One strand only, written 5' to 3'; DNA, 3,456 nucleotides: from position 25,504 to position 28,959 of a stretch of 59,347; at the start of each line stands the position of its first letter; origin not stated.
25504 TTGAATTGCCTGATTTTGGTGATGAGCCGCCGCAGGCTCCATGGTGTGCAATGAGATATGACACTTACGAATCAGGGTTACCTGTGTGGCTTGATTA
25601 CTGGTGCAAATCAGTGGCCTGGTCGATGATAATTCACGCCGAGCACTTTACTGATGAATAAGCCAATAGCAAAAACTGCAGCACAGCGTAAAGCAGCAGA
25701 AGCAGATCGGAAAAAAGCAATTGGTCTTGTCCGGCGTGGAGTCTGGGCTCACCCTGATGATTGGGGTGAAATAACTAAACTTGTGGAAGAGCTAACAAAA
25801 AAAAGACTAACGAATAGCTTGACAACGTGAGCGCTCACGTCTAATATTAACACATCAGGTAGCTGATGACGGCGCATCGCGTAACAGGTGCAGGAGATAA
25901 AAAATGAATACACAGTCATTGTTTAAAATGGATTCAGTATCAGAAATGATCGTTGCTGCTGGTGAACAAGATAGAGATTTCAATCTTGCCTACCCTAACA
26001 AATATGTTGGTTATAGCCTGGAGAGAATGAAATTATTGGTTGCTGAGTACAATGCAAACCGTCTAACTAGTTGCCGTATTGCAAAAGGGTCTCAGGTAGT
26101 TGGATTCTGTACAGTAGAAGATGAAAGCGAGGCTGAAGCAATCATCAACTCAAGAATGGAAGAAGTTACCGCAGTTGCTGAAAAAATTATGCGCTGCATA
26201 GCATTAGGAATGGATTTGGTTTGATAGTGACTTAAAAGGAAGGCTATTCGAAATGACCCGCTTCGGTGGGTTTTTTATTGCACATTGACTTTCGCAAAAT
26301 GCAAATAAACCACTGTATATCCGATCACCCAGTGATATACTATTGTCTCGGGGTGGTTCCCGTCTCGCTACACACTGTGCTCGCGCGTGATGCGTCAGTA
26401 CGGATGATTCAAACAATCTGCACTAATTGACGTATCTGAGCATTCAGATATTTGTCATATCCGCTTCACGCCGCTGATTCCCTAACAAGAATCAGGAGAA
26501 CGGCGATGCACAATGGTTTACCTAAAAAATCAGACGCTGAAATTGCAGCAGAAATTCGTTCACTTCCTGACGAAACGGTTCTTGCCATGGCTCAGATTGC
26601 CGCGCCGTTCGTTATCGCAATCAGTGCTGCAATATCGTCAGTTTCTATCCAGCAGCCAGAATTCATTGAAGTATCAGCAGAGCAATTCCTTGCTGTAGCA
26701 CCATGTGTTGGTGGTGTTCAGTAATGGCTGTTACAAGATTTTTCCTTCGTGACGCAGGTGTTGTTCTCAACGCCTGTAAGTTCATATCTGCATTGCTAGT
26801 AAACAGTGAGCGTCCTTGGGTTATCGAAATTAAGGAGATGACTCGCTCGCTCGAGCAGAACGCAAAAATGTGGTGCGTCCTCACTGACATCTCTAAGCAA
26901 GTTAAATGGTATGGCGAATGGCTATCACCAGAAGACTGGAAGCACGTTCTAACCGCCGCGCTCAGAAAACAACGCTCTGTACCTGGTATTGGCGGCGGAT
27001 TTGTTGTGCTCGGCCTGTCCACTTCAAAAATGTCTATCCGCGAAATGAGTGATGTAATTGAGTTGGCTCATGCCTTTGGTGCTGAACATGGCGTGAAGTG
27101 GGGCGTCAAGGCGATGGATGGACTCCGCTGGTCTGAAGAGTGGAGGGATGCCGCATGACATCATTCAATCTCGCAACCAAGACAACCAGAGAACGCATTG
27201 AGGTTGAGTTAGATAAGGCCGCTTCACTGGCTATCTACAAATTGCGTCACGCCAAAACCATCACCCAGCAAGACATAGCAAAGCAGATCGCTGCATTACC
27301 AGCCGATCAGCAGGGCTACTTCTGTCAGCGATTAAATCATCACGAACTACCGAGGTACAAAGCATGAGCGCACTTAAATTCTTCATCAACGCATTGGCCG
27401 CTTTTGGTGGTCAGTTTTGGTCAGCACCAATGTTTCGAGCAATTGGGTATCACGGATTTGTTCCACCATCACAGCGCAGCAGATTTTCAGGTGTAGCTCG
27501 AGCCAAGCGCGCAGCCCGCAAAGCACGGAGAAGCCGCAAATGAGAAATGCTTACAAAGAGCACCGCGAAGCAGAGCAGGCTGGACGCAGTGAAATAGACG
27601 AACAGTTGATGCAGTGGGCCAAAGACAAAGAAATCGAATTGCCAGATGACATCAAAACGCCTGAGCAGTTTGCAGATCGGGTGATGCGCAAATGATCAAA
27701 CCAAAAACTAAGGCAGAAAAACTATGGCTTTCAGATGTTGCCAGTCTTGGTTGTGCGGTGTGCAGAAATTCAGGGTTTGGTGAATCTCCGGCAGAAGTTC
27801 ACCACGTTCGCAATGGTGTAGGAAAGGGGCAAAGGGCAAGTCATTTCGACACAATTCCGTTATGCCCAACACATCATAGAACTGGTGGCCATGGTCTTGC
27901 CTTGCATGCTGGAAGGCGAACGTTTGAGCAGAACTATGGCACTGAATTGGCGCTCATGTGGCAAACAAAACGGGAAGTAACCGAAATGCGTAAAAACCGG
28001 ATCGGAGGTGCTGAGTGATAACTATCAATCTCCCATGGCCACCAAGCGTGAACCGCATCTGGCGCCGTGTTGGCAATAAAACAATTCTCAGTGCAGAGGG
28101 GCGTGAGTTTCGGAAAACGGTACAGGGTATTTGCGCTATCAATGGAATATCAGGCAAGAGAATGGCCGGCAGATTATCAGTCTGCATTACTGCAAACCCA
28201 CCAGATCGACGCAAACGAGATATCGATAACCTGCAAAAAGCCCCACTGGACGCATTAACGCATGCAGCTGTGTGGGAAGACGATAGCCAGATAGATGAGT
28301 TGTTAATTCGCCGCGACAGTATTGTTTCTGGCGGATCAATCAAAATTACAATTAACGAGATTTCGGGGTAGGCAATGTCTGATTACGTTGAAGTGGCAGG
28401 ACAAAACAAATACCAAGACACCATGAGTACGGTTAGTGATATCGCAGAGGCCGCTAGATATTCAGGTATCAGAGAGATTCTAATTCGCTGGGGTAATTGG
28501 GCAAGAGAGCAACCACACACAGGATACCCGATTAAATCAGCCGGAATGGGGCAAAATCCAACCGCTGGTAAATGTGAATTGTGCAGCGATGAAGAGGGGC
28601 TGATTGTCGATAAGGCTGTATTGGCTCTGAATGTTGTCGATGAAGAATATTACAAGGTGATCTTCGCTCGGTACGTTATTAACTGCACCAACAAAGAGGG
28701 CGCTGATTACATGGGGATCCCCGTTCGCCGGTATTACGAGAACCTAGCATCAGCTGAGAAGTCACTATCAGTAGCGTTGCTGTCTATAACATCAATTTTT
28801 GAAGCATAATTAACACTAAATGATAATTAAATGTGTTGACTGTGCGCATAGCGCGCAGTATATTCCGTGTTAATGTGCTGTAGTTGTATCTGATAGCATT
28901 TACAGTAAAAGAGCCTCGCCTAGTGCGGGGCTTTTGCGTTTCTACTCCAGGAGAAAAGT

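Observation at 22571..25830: Five-gene helicase / methyltransferase operon forming an AT-rich island under operator control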

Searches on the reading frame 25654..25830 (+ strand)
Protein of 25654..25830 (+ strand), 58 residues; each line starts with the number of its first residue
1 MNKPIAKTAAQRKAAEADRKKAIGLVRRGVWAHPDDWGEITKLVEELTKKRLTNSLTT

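Call 11: search_protein_families(library=pfam, proteins=[window:25654-25830:+], max_evalue=0.1)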
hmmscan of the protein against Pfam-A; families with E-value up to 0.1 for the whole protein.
window:25654-25830:+ (58 aa): 0 families

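Call 12: search_protein_families(library=phrogs, proteins=[window:25654-25830:+], max_evalue=0.01)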
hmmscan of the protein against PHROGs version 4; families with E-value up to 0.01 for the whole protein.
window:25654-25830:+ (58 aa): 0 families

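Call 13: search_protein_families(library=padloc, proteins=[window:25654-25830:+], max_evalue=0.01)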
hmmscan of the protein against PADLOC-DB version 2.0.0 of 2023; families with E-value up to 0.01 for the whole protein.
window:25654-25830:+ (58 aa): 0 families

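Call 14: search_protein_families(library=ncbifam, proteins=[window:25654-25830:+], max_evalue=0.01)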
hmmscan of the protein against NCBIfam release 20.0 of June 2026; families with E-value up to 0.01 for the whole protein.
window:25654-25830:+ (58 aa): 1 family
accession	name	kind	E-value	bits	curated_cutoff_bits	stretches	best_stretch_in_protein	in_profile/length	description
NF041430.1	UrfF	equivalog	4.6e-06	26.6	100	1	6-50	14-58/68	plasmid repression protein F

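Call 59: search_protein_families(library=pfam, proteins=[window:25654-25830:+], max_evalue=10)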
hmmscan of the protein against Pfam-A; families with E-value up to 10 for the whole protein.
window:25654-25830:+ (58 aa): 0 families

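Call 60: search_solved_structures(query=window:25654-25827:+, max_evalue=10, show_alignments=2)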
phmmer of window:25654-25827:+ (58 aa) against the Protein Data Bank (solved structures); distinct sequences matched with E-value up to 10: 1.
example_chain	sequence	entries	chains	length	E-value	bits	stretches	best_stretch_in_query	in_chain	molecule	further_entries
7dvh_A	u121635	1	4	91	1.1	13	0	18-45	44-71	reDPBB_sym4 protein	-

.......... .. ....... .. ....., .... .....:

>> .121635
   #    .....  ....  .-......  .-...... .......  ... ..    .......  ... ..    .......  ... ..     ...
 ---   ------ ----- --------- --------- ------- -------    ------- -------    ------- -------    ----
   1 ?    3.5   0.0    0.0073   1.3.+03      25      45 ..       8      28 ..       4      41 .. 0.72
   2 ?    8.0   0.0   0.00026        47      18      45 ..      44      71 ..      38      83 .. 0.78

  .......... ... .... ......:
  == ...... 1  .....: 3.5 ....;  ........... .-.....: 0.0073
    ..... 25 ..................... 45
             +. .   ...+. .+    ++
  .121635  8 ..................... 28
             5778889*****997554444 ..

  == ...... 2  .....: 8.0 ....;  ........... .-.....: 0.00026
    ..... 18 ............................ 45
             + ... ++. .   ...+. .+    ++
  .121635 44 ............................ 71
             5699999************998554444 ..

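Call 78: search_protein_representatives(protein=window:25654-25827:+)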
Query: 58 residues. Proteins with E-value up to 0.001 (for the whole library): 70; up to 1e-10: 1; up to 1e-30: 0. The best 70 are listed.
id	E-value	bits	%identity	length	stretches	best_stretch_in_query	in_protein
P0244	1.3e-11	59.6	42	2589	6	26-52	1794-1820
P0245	2.7e-09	52.4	51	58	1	5-53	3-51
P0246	2.9e-07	46.1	64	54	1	8-51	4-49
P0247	7.7e-07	44.8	53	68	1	6-52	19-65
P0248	8.7e-07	44.6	48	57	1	2-53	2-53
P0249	1.5e-06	43.9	48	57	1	7-54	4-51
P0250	2.2e-06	43.3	49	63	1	6-52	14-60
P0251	2.5e-06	43.1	49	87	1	6-48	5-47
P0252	2.8e-06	43.0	51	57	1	6-52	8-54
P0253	4.3e-06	42.4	50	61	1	4-51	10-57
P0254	4.5e-06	42.4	54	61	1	7-52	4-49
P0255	4.8e-06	42.3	49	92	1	5-53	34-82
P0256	5.4e-06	42.1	52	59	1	6-51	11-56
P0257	6.0e-06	42.0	47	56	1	5-57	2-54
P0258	1.0e-05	41.3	50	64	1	8-53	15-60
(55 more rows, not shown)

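Call 80: search_protein_families(library=ncbifam, alignment_id=A2, max_evalue=0.01)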
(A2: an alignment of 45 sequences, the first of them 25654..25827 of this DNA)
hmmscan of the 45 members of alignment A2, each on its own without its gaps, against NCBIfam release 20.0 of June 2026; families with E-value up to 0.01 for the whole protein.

A. member 1, window:25654-25827:+ (58 aa): 1 family
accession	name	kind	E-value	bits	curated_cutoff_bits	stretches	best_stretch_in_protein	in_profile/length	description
NF041430.1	UrfF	equivalog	4.6e-06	26.6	100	1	6-50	14-58/68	plasmid repression protein F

B. families by the number of members that match (of 45 scanned): 2 families
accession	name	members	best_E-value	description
NF041430.1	UrfF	18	2.9e-09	plasmid repression protein F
NF050185.1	BflmRegBacAPseudo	12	2.7e-05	biofilm formation regulator BacA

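Call 81: search_solved_structures(query=A2, max_evalue=10, show_alignments=2)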
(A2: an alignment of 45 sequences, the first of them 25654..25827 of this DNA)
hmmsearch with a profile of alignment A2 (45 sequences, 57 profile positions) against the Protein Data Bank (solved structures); distinct sequences matched with E-value up to 10: 3.
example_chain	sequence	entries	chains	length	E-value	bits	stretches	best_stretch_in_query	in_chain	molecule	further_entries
6z1p_AF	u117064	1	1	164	0.085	15.8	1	25-51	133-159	bL35m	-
9uc5_A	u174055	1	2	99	1.8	11.5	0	34-53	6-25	GPX62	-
6wi5_A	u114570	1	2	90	2.8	10.9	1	19-53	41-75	De novo designed protein Foldit4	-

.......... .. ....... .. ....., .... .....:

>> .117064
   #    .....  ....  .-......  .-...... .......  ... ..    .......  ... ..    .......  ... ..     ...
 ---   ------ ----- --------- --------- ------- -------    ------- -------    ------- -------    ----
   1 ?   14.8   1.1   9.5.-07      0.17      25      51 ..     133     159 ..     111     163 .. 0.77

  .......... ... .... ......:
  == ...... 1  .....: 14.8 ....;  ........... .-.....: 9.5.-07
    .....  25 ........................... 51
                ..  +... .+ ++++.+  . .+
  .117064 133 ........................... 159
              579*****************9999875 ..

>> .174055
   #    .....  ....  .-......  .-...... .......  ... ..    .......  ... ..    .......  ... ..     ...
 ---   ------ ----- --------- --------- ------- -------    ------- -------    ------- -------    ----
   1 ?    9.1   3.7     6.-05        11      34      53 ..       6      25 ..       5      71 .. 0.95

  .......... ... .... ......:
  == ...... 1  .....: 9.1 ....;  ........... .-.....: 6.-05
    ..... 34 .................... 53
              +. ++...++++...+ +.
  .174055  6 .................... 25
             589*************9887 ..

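Call 111: find_related_loci(query=A7, collection=viral_contigs, flank=4000)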
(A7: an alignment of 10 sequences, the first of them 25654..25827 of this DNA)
Query A7 (58 aa) in viral_contigs; peptide patterns used: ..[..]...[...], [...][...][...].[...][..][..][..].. (x = any residue, [..] = any of these).
85 stretches matched a pattern; 6 encode a relative of the query (tblastn E <= 1e-3); 6 distinct loci.
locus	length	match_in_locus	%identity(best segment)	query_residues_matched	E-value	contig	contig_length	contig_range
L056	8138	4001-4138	54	6-51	2e-9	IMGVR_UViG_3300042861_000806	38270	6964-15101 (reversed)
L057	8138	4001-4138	41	6-51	2e-8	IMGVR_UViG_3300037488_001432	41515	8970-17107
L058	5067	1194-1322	47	5-47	3e-8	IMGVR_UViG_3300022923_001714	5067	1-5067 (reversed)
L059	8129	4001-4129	47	5-47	3e-8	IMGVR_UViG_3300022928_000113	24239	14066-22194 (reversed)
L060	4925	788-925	43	6-51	6e-8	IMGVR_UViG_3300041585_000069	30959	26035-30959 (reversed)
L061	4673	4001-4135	33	7-51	2e-5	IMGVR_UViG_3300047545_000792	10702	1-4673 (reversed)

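Call 114: search_protein_families(library=pfam, proteins=[L056:2735-2932:+, L056:3005-3676:+, L056:3576-3998:+, L059:2756-3259:+, L059:3277-3654:+, L059:3639-3911:+, L057:2227-2877:+, L057:2874-3374:+, L061:2812-3438:+, L061:3435-3890:+], max_evalue=0.01)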
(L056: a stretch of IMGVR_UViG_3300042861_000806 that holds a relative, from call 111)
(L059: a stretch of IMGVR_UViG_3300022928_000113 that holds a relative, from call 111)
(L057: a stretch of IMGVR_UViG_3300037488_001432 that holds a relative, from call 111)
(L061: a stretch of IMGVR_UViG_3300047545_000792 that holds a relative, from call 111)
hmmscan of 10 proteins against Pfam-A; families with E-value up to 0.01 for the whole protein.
L056:2735-2932:+ (65 aa): 0 families

L056:3005-3676:+ (223 aa): 0 families

L056:3576-3998:+ (140 aa): 0 families

L059:2756-3259:+ (167 aa): 0 families

L059:3277-3654:+ (125 aa): 0 families

L059:3639-3911:+ (90 aa): 0 families

L057:2227-2877:+ (216 aa): 1 family
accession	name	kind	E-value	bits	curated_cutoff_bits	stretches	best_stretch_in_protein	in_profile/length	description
PF04404.17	ERF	-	1.4e-23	84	25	1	23-151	2-140/153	ERF superfamily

L057:2874-3374:+ (166 aa): 1 family
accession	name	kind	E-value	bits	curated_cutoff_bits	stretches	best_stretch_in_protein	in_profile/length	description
PF05565.16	Sipho_Gp157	-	4.5e-35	121.5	28.6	1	4-166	2-162/162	Siphovirus Gp157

L061:2812-3438:+ (208 aa): 1 family
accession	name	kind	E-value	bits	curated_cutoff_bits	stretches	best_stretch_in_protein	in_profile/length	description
PF09588.16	YqaJ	-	8.7e-26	91.4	22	1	11-151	2-149/150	YqaJ-like viral recombinase domain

L061:3435-3890:+ (151 aa): 2 families
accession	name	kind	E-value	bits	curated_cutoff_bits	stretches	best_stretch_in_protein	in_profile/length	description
PF00436.31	SSB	-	2.1e-38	131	26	1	4-106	1-102/104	Single-strand binding protein family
PF13511.11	DUF4124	-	0.0042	17.7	22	1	86-141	16-54/56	Domain of unknown function (DUF4124)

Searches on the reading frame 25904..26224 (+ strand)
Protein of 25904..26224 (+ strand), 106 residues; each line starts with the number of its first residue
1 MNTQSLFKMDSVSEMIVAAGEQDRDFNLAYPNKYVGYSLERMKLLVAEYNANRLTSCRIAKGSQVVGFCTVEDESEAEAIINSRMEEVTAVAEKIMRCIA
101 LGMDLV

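Call 11: search_protein_families(library=pfam, proteins=[window:25904-26224:+], max_evalue=0.1)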
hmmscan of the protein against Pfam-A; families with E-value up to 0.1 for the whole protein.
window:25904-26224:+ (106 aa): 1 family
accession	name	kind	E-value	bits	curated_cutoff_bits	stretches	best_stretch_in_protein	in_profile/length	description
PF14582.11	Metallophos_3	-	0.022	14.6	28.2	1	17-45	143-171/259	Metallophosphoesterase, calcineurin superfamily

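Call 12: search_protein_families(library=phrogs, proteins=[window:25904-26224:+], max_evalue=0.01)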
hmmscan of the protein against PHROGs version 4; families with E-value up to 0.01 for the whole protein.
window:25904-26224:+ (106 aa): 0 families

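Call 124: search_solved_structures(query=window:25904-26221:+, max_evalue=1)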
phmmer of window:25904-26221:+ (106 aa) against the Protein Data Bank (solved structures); distinct sequences matched with E-value up to 1: 0.

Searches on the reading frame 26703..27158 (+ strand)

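Call 71: search_protein_families(library=phrogs, proteins=[window:26703-27158:+], max_evalue=0.00001)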
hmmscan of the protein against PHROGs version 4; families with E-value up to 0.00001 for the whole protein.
window:26703-27158:+ (151 aa): 1 family
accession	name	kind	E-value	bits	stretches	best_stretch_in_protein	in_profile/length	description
phrog_72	-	DNA, RNA and nucleotide metabolism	5.7e-42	144.6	1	8-149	7-157/161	NinB/ Orf homologous recombination mediator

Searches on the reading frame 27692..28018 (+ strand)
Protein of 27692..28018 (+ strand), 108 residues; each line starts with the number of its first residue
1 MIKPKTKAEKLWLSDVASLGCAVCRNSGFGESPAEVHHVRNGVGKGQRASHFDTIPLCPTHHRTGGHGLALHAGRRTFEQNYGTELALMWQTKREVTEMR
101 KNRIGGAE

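Call 71: search_protein_families(library=phrogs, proteins=[window:27692-28018:+], max_evalue=0.00001)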
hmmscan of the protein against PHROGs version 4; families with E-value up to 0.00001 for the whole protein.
window:27692-28018:+ (108 aa): 2 families
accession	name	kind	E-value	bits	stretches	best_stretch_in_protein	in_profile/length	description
phrog_1588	-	unknown function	9.9e-41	139.6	1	3-104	21-121/132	-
phrog_96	-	DNA, RNA and nucleotide metabolism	1.7e-06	28.6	1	2-92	240-323/334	HNH endonuclease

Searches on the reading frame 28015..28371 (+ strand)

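Call 71: search_protein_families(library=phrogs, proteins=[window:28015-28371:+], max_evalue=0.00001)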
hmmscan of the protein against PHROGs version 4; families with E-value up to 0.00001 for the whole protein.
window:28015-28371:+ (118 aa): 3 families
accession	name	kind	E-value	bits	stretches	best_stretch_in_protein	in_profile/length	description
phrog_34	-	DNA, RNA and nucleotide metabolism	1.2e-43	150.7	1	1-117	74-195/259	RusA-like Holliday junction resolvase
phrog_1532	-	unknown function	2.1e-26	92.4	1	50-116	6-72/80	-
phrog_140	-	DNA, RNA and nucleotide metabolism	1.2e-08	36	1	63-98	117-151/219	RusA-like Holliday junction resolvase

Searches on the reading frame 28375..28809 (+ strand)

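Call 71: search_protein_families(library=phrogs, proteins=[window:28375-28809:+], max_evalue=0.00001)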
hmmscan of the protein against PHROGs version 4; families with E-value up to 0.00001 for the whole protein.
window:28375-28809:+ (144 aa): 1 family
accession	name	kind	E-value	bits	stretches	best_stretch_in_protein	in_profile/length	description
phrog_79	-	transcription regulation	2.4e-14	54.3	1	32-141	22-143/156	anti-termination protein Q-like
